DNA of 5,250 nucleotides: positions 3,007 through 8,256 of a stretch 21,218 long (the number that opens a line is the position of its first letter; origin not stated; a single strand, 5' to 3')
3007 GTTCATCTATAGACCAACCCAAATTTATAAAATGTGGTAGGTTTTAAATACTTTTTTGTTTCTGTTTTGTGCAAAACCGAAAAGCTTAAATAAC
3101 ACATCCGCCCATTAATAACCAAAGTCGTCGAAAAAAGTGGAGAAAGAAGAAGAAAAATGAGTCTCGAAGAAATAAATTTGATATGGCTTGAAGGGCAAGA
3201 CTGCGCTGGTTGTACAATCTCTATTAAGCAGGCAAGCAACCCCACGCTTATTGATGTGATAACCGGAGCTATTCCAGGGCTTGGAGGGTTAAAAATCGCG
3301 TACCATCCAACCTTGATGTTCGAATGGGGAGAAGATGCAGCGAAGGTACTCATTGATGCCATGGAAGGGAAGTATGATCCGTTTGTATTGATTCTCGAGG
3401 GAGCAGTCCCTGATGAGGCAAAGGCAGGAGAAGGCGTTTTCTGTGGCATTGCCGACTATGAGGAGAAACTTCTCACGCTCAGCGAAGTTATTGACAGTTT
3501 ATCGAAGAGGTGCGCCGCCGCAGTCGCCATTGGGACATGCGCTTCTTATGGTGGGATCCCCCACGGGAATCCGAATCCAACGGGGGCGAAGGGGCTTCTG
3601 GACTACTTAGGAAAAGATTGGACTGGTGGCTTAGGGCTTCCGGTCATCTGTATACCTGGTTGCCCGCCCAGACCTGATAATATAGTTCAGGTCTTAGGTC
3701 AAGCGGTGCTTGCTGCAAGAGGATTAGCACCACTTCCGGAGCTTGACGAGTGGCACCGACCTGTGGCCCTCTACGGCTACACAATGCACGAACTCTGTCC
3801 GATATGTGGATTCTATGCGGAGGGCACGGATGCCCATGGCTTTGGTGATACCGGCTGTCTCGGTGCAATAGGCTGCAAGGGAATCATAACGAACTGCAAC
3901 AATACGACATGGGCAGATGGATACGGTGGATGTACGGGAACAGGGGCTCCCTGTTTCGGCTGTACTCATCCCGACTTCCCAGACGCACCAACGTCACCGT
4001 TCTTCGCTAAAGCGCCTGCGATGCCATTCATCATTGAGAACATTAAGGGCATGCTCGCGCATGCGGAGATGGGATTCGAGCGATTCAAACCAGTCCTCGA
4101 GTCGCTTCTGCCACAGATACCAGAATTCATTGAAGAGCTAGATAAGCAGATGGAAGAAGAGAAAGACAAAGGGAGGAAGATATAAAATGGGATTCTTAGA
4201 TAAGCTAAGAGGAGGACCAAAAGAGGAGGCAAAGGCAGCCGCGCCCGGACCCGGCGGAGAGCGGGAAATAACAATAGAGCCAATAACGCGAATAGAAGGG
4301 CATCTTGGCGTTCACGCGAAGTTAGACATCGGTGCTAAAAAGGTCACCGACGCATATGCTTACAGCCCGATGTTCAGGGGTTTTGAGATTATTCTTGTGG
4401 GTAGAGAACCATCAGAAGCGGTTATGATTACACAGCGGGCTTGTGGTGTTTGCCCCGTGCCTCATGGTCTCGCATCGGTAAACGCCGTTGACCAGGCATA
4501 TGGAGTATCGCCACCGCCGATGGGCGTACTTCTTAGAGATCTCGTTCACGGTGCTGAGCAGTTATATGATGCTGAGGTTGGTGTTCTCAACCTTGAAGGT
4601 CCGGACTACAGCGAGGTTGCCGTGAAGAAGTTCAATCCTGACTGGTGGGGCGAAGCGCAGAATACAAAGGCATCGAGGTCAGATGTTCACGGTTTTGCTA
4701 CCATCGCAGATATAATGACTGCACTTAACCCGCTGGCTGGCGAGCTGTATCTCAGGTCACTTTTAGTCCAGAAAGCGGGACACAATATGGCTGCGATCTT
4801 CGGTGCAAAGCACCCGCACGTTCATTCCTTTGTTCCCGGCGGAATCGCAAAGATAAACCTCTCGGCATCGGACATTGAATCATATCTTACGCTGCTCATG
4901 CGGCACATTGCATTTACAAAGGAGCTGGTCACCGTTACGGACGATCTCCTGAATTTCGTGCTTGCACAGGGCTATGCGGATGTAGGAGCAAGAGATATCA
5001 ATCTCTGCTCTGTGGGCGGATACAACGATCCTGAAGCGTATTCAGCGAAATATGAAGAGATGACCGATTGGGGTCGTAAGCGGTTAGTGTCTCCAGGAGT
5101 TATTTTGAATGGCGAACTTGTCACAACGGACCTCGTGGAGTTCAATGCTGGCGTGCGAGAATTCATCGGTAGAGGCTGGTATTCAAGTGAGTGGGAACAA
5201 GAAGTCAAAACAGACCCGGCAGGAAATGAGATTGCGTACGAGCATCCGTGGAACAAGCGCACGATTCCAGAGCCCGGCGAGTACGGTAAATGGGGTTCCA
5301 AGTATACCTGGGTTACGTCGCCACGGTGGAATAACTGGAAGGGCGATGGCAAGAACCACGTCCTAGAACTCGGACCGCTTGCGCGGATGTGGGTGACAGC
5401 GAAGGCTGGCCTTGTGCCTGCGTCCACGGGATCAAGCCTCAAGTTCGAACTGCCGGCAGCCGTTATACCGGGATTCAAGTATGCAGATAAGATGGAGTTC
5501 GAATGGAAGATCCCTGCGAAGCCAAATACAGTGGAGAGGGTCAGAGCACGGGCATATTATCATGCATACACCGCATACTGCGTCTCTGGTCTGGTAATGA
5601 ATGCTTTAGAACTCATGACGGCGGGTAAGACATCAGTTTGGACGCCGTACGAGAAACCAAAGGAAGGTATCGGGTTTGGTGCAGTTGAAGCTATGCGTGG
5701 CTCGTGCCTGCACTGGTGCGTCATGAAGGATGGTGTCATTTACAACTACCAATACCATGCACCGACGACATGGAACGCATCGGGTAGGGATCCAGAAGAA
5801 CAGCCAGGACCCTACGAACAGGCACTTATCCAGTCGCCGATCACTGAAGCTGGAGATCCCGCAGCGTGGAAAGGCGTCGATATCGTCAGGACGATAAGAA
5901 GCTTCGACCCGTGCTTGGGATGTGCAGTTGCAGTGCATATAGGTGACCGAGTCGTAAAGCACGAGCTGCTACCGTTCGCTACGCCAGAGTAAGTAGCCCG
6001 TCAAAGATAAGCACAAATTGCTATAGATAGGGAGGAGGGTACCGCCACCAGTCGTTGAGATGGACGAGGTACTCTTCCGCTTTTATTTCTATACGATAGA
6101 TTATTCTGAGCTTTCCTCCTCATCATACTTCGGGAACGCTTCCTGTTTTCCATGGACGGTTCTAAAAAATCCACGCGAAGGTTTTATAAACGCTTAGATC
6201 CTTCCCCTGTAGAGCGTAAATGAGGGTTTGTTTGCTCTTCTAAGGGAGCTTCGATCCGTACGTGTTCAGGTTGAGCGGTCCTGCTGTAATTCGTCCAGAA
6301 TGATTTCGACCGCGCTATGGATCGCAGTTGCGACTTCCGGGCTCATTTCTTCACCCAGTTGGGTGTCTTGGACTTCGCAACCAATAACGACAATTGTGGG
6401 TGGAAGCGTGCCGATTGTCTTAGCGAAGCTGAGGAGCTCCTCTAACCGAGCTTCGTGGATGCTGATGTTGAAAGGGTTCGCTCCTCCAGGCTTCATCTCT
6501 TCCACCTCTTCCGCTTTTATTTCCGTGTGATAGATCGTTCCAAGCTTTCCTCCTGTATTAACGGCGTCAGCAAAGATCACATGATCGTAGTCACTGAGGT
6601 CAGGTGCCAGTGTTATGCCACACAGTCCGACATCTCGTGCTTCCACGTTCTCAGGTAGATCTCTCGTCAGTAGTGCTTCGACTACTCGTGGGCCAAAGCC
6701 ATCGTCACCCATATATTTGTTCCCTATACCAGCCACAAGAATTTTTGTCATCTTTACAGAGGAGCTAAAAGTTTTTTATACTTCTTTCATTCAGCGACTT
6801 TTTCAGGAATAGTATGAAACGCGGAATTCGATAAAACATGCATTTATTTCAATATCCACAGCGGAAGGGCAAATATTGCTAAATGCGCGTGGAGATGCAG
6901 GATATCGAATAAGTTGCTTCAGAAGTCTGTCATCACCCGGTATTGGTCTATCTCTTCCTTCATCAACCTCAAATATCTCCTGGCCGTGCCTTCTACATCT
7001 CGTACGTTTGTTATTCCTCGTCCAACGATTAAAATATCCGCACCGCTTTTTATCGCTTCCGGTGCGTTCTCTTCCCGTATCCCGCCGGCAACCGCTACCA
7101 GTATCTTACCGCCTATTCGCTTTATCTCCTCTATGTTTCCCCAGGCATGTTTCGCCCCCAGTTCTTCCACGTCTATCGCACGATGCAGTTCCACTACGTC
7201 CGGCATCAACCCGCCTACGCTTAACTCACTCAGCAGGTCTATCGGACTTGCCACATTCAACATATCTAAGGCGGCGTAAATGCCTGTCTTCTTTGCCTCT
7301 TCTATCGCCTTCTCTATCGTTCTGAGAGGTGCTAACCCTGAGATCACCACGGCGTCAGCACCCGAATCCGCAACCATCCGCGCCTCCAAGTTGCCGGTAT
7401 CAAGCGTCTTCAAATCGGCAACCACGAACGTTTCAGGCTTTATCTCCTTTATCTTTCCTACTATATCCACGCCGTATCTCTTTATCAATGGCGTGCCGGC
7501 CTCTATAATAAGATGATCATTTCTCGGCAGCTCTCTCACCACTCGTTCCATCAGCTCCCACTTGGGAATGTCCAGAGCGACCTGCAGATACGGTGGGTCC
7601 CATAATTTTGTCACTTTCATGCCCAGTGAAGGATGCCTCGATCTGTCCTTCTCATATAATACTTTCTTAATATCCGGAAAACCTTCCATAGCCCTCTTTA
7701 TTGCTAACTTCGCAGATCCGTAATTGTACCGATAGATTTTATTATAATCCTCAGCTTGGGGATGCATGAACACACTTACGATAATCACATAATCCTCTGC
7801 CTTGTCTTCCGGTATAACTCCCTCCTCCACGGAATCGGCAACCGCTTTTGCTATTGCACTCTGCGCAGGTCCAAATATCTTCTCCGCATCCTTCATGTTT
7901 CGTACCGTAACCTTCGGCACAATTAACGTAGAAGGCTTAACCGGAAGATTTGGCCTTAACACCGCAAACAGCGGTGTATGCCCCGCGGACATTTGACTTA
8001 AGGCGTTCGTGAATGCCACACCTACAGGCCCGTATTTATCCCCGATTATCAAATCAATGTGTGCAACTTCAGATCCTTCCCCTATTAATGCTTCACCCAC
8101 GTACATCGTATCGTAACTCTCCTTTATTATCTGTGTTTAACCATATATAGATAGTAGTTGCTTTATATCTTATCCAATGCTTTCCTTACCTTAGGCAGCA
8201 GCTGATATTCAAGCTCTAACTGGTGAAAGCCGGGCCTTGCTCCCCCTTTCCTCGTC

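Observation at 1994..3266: ~190-bp fossil duplicate of the hydrogenase promoter, leader and first ~37 codons brackets a two-gene insertion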

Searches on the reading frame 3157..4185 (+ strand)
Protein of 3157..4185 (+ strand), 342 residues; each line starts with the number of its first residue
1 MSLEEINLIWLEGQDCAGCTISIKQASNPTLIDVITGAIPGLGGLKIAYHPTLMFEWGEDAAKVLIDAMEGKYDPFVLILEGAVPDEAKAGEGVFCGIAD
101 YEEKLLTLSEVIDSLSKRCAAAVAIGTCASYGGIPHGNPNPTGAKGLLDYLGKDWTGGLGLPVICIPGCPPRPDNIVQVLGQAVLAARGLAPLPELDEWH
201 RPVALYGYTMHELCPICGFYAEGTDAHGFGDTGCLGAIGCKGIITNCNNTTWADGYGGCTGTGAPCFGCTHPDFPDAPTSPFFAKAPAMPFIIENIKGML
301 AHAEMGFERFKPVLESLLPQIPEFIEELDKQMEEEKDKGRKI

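Call 6: search_protein_families(library=pfam, proteins=[window:3157-4185:+])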
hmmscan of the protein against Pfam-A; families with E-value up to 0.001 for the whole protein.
window:3157-4185:+ (342 aa): 2 families
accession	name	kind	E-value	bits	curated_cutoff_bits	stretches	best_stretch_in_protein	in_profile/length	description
PF01058.29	Oxidored_q6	-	5e-22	78.4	27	1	16-181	1-126/128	NADH ubiquinone oxidoreductase, 20 Kd subunit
PF14720.11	NiFe_hyd_SSU_C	-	4.1e-17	62.8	27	1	206-277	1-75/80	NiFe/NiFeSe hydrogenase small subunit C-terminal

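Call 7: find_related_loci(query=window:3157-4185:+, collection=genome_contigs, flank=6000)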
Query window:3157-4185:+ (342 aa) in genome_contigs; peptide patterns used: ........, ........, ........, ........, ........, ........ (x = any residue, [..] = any of these).
65 stretches matched a pattern; 25 encode a relative of the query (tblastn E <= 1e-3); 25 distinct loci.
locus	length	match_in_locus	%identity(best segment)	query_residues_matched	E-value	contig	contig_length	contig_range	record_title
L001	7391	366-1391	99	1-342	0e+0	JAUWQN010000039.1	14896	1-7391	MAG: Methanosarcinales archaeon isolate CSMAG_2503 CSMAG_2503_k141_713707_length_14896_cov_21.9374, whole genome shotgun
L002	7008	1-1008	95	7-342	0e+0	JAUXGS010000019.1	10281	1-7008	MAG: Methanosarcinales archaeon isolate CSMAG_2935 CSMAG_2935_k117_3681614_length_10281_cov_27.9734, whole genome shotgu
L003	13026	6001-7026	92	1-342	0e+0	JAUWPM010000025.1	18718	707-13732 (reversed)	MAG: Methanosarcinales archaeon isolate CSMAG_2476 CSMAG_2476_k141_1347291_length_18718_cov_53.8745, whole genome shotgu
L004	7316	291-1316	90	1-342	0e+0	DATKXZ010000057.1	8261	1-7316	MAG TPA_asm: Desulfobacteria bacterium isolate SMAG_U14206 k141_1556452, whole genome shotgun sequence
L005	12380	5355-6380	89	1-342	0e+0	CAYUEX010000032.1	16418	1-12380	MAG TPA_asm: uncultured Halobacteria archaeon isolate binchicken_co332_136 genome assembly, contig: NODE_688_length_1641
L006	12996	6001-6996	81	4-335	0e+0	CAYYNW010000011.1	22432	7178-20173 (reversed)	MAG TPA_asm: uncultured Halobacteria archaeon isolate SRP098346_co1_161 genome assembly, contig: NODE_2075_length_22432_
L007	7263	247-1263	81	4-342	0e+0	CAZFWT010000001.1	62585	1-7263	MAG TPA_asm: uncultured Halobacteria archaeon isolate SRP178699_co2_296 genome assembly, contig: NODE_113_length_62585_c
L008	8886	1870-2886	82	4-342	0e+0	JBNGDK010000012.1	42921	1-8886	MAG: Candidatus Methanospirareceae archaeon isolate E05-026 bin11.fa-12, whole genome shotgun sequence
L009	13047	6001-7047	77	1-342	0e+0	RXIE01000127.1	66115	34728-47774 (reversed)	MAG: Methanophagales archaeon ANME-1-THS DGJ9_scaffold_267, whole genome shotgun sequence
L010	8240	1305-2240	83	1-311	1e-174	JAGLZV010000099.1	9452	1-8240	MAG: Methanophagales archaeon isolate RS_14_10 ZL355.bin.10.fa_99, whole genome shotgun sequence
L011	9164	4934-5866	82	1-310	1e-173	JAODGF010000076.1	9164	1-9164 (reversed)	MAG: Methanosarcinales archaeon isolate Barite_M3_B26-AMOR_1a CH2_P1_17ROV21_contig_11890, whole genome shotgun sequence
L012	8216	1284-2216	80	2-311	1e-172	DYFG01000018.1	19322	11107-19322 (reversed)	MAG TPA_asm: Nitrosotalea sp. isolate BE2011_44_29 Afr_mines_BE2011_839_length_19322_cov_12_545492, whole genome shotgun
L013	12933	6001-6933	82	1-310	1e-171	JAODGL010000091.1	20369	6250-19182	MAG: Methanosarcinales archaeon isolate Flange_M5_B8-AMOR_1b 1-CGB-Flange_contig_342, whole genome shotgun sequence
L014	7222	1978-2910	82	1-310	2e-171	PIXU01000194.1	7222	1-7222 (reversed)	MAG: Methanophagales archaeon isolate WYZ-LMO13 WYZ-LMO13_contig219860, whole genome shotgun sequence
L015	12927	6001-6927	76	4-311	3e-165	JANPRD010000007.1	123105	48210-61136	MAG: Methanophagales archaeon isolate AOM70-1 c_000000000183, whole genome shotgun sequence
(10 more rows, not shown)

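Call 8: find_encoding_contigs(protein=window:3157-4185:+, flank=6000, max_places=10)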
Protein window:3157-4185:+ (342 aa): 10 contigs read that carry it; 10 places shown.
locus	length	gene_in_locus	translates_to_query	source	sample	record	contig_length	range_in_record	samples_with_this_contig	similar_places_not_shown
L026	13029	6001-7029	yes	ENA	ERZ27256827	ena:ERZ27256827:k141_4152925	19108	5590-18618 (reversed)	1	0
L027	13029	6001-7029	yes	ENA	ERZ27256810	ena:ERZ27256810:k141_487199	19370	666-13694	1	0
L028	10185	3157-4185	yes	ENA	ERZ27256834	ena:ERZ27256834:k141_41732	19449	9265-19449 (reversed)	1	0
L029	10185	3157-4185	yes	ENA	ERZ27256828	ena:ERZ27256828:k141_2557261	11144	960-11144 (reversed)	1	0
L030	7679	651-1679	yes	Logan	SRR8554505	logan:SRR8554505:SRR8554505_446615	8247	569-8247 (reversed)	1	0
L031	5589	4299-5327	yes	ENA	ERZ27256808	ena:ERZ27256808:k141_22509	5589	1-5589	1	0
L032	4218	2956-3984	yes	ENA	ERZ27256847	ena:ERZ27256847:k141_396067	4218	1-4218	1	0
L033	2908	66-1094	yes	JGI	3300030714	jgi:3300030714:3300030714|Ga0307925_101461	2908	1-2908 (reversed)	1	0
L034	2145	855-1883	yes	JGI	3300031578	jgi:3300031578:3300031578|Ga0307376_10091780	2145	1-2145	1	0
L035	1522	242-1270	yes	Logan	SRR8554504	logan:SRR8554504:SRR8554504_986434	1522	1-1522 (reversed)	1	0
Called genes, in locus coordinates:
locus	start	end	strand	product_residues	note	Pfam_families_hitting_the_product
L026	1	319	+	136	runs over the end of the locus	-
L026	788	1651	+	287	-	PF00800:PDT, PF01842:ACT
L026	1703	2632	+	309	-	PF00106:adh_short (faint), PF01073:3Beta_HSD, PF01370:Epimerase, PF02719:Polysacc_synt_2, PF04321:RmlD_sub_bind, PF13460:NAD_binding_10, PF16363:GDP_Man_Dehyd, PF07993:NAD_binding_4 (weak)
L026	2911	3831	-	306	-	PF02219:MTHFR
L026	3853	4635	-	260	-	PF12225:DUF5981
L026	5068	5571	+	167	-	PF02830:V4R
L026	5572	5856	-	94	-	-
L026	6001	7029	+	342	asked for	PF01058:Oxidored_q6, PF14720:NiFe_hyd_SSU_C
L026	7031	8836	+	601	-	PF27537:HoxH (weak), PF00374:NiFeSe_Hases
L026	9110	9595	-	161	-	PF01750:HycI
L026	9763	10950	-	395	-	PF08714:Fae, PF00215:OMPdecase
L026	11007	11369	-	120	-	PF09875:DUF2102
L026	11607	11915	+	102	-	PF04242:DUF424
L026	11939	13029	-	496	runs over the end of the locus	PF02254:TrkA_N, PF01368:DHH, PF02272:DHHA1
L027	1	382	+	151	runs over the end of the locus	-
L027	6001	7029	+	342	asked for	PF01058:Oxidored_q6, PF14720:NiFe_hyd_SSU_C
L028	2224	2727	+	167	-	PF02830:V4R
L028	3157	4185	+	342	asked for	PF01058:Oxidored_q6, PF14720:NiFe_hyd_SSU_C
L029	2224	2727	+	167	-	PF02830:V4R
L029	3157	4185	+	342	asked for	PF01058:Oxidored_q6, PF14720:NiFe_hyd_SSU_C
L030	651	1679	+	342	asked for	PF01058:Oxidored_q6, PF14720:NiFe_hyd_SSU_C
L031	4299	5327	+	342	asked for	PF01058:Oxidored_q6, PF14720:NiFe_hyd_SSU_C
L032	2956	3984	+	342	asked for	PF01058:Oxidored_q6, PF14720:NiFe_hyd_SSU_C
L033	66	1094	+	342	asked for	PF01058:Oxidored_q6, PF14720:NiFe_hyd_SSU_C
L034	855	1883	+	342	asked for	PF01058:Oxidored_q6, PF14720:NiFe_hyd_SSU_C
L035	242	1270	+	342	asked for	PF01058:Oxidored_q6, PF14720:NiFe_hyd_SSU_C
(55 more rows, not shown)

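Call 62: search_protein_families(library=pfam, proteins=[L001:2-121:-], max_evalue=0.1)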
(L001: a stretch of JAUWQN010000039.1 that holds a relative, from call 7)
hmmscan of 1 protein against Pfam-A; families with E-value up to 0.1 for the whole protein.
L001:2-121:- (40 aa): 1 family
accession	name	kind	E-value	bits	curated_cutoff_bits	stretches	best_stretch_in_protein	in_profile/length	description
PF09853.14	DUF2080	-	2.7e-12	46.7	21.5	1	4-40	1-37/50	Putative transposon-encoded protein (DUF2080)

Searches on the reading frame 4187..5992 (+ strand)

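Call 6: search_protein_families(library=pfam, proteins=[window:4187-5992:+])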
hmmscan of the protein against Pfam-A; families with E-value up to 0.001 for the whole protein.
window:4187-5992:+ (601 aa): 1 family
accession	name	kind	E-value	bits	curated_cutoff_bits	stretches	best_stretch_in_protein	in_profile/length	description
PF00374.24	NiFeSe_Hases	-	2.3e-80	271.4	25.8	2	183-581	148-507/508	Nickel-dependent hydrogenase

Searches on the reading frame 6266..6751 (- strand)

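Call 6: search_protein_families(library=pfam, proteins=[window:6266-6751:-])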
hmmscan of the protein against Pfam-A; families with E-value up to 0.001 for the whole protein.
window:6266-6751:- (161 aa): 1 family
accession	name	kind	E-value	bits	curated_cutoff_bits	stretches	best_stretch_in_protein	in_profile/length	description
PF01750.23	HycI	-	7.7e-19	68.3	23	1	21-154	1-130/130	Hydrogenase maturation protease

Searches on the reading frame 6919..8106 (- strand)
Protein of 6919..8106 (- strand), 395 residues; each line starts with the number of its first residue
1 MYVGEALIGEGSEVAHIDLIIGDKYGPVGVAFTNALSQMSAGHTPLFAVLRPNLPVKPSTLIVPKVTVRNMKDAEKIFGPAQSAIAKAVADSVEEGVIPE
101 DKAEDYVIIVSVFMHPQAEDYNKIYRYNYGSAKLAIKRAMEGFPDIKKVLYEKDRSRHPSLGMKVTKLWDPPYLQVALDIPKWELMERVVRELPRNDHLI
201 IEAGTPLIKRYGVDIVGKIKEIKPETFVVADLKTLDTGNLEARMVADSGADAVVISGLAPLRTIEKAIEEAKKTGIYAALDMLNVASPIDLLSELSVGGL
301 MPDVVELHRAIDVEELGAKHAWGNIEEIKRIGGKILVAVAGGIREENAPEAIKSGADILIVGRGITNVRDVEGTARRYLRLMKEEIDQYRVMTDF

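Call 6: search_protein_families(library=pfam, proteins=[window:6919-8106:-])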
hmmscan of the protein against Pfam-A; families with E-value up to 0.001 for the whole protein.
window:6919-8106:- (395 aa): 4 families
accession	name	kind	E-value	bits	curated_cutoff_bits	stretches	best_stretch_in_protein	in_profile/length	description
PF08714.17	Fae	-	1.8e-72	243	27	1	3-159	1-157/159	Formaldehyde-activating enzyme (Fae)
PF00215.30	OMPdecase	-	2.6e-35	122.7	27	1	172-378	1-221/221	Orotidine 5'-phosphate decarboxylase / HUMPS family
PF01884.23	PcrB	-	0.00032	20.7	23.9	0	313-368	159-214/226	PcrB family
PF00834.25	Ribul_P_3_epim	-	0.00046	20.1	21.1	0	322-365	150-197/198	Ribulose-phosphate 3 epimerase family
